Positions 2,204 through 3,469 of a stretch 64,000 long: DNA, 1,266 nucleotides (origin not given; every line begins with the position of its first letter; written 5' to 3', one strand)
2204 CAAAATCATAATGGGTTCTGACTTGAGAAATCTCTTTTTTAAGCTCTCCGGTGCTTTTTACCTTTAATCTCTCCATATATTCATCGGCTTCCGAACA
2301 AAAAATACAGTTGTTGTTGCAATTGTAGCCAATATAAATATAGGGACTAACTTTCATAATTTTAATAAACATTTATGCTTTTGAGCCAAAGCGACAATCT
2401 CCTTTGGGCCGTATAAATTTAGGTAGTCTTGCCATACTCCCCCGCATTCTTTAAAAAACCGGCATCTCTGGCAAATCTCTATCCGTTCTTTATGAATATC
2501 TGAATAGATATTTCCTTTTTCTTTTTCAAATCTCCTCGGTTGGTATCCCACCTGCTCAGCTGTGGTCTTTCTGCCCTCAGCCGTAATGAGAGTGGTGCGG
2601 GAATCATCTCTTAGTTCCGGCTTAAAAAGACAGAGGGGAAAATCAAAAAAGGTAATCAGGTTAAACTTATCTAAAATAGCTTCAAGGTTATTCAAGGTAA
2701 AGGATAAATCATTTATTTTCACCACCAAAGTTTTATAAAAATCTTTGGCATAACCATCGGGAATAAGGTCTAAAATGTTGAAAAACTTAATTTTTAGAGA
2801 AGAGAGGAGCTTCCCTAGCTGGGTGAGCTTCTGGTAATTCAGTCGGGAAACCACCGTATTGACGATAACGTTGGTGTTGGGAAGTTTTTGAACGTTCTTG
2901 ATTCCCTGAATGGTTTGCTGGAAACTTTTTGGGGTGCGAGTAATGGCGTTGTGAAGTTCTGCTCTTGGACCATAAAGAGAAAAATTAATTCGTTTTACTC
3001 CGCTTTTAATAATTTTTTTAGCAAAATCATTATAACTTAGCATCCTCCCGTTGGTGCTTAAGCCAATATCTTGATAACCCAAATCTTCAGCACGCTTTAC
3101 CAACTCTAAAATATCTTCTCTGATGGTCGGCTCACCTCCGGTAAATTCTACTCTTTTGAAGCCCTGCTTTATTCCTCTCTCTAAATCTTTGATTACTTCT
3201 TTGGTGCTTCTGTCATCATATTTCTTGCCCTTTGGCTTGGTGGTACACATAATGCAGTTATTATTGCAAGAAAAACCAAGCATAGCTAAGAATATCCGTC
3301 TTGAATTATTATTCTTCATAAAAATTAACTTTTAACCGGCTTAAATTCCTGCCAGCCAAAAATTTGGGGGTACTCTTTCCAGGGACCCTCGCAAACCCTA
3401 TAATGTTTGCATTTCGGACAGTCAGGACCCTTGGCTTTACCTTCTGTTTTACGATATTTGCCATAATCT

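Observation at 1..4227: Tandem array of five or six paralogous small rSAM enzymes with no precursor genes between them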

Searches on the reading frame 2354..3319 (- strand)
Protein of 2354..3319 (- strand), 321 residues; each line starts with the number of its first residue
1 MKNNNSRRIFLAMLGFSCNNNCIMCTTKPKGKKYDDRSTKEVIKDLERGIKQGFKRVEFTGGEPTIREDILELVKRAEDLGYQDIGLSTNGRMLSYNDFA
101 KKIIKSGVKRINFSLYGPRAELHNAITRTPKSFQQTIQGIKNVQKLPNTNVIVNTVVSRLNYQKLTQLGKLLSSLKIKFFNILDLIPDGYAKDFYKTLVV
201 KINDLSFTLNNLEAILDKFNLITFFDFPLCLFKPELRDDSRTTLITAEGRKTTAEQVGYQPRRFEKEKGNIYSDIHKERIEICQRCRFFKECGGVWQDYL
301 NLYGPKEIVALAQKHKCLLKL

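Call 6: search_protein_families(library=ncbifam, proteins=[window:2354-3319:-], max_evalue=0.01)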
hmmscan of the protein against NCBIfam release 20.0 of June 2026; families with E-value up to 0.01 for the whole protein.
window:2354-3319:- (321 aa): 56 families (the best 25 are shown)
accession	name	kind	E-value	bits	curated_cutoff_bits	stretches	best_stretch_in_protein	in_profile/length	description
NF038332.1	rSAM_rare_HxsC4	exception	1.6e-43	149.2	500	1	6-309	13-333/335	radical SAM protein HxsC4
TIGR03977.1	rSAM_pair_HxsC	equivalog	1.5e-35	122.5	267.9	1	16-243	33-264/292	His-Xaa-Ser system radical SAM maturase HxsC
TIGR02668.1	moaA_archaeal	equivalog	9.5e-30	103.6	325.25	1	16-209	18-210/303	GTP 3',8-cyclase MoaA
TIGR04545.1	rSAM_ahbD_hemeb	equivalog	1.9e-28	99.9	500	1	15-199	7-189/339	heme b synthase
NF001199.0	PRK00164.2-1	equivalog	1.8e-26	93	231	1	16-205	20-209/308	GTP 3',8-cyclase MoaA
TIGR02666.1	moaA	equivalog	3.4e-25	88.7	284.05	1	17-202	19-209/336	GTP 3',8-cyclase MoaA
TIGR04055.1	rSAM_NirJ2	equivalog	4.9e-24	85.4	500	1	17-204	9-192/326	putative heme d1 biosynthesis radical SAM protein NirJ2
TIGR04133.1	rSAM_w_lipo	hypoth_equivalog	1.3e-21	76.9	425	1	15-202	31-218/350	TIGR04133 family radical SAM/SPASM protein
TIGR04053.2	TIGR04053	equivalog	4.2e-21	75.6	395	1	18-200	18-201/366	TIGR04053 family radical SAM/SPASM domain-containing protein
TIGR04466.1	rSAM_BlsE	equivalog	6.9e-21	75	400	1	7-182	3-172/327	cytosylglucuronate decarboxylase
TIGR04317.1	W_rSAM_matur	equivalog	2.7e-20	72.8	380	1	14-188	10-187/349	tungsten cofactor oxidoreductase radical SAM maturase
NF050035.1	rSAM_WgK_link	exception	1.1e-19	70.6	650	1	17-194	18-193/367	radical SAM/SPASM peptide maturase WgkB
NF045646.2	rSAM_Se_TrsS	equivalog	5.2e-19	68.1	490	1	17-168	95-247/441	radical SAM (seleno)protein TrsS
TIGR04054.1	rSAM_NirJ1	equivalog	3.4e-18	65.5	650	1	17-189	45-214/387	putative heme d1 biosynthesis radical SAM protein NirJ1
NF045702.1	rSAM_GDGT_ether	equivalog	9.3e-18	64.1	450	1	17-167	95-248/486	tetraether lipid synthase Tes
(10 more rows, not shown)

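Call 10: search_protein_families(library=pfam, proteins=[window:2354-3319:-], max_evalue=0.01)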
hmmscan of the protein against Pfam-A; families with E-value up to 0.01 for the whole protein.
window:2354-3319:- (321 aa): 2 families
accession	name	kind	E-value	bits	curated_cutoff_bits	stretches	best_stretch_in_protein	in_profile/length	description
PF04055.27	Radical_SAM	-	9.2e-24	84.9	29.5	1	17-164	6-158/166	Radical SAM superfamily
PF13353.11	Fer4_12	-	0.00018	22.3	22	1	17-95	14-95/137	4Fe-4S single cluster domain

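Call 55: search_protein_families(library=padloc, proteins=[window:2354-3319:-], max_evalue=0.001)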
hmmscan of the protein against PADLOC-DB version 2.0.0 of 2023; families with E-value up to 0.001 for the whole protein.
window:2354-3319:- (321 aa): 3 families
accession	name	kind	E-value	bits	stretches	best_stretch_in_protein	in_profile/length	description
PDLC02904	pVip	-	3.1e-20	70.8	1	17-189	12-179/262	Viperins associated with kinases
PDLC02903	pVip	-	2.3e-19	67.9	1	17-187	9-176/257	Viperins not associated with kinases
PDLC02905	pVip-kinase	-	4.2e-07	27.6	1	27-193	210-371/474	Viperin-kinase fusion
